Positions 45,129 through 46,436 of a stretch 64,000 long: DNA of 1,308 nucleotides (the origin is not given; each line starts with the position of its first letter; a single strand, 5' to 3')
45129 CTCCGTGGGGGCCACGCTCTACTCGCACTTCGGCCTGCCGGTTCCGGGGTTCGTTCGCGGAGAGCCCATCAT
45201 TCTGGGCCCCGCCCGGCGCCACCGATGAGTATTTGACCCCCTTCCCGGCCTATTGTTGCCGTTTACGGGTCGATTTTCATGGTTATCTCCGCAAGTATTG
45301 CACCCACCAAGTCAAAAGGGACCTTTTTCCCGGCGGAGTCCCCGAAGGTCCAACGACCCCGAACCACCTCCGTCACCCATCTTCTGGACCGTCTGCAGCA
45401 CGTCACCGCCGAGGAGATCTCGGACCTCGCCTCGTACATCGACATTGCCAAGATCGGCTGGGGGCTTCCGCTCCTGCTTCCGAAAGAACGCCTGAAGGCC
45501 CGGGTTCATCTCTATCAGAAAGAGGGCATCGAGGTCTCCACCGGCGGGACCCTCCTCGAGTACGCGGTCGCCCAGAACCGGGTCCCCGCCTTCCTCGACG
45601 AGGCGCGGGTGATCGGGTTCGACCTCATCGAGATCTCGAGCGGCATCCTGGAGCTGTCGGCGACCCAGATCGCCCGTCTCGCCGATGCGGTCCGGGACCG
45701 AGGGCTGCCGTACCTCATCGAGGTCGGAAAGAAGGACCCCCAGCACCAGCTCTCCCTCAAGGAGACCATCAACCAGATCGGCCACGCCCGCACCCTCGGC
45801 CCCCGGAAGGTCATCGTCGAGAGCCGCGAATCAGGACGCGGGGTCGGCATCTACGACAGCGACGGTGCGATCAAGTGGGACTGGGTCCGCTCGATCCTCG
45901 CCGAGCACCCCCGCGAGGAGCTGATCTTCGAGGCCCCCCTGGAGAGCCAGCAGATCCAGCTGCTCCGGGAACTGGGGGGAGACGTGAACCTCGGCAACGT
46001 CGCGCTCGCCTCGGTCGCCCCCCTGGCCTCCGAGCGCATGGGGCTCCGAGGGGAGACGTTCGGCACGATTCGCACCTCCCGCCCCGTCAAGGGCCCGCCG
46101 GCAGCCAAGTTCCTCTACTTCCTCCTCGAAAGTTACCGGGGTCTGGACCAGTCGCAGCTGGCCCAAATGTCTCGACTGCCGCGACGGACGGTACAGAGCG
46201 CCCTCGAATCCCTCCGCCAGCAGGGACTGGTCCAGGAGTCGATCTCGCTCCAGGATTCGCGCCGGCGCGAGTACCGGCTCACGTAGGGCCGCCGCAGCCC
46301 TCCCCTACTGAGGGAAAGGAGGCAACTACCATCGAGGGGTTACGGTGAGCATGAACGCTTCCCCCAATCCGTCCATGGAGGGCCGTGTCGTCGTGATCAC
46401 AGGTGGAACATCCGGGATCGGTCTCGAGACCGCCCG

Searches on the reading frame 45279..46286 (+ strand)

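Call 8: search_protein_families(library=pfam, proteins=[window:45279-46286:+], max_evalue=0.001)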
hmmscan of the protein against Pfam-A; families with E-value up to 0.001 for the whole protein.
window:45279-46286:+ (335 aa): 4 families
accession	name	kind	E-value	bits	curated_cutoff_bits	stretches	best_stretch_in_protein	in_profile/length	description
PF02679.21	ComA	-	1e-65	222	25.2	1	24-258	4-242/243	(2R)-phospho-3-sulfolactate synthase (ComA)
PF01978.25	TrmB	-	0.00011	22.4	25.6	1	280-321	14-55/68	Sugar-specific transcriptional regulator TrmB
PF12802.13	MarR_2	-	0.00018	22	27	1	278-328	10-60/61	MarR family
PF13545.12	HTH_Crp_2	-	0.00068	20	27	0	289-320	23-55/70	Crp-like helix-turn-helix domain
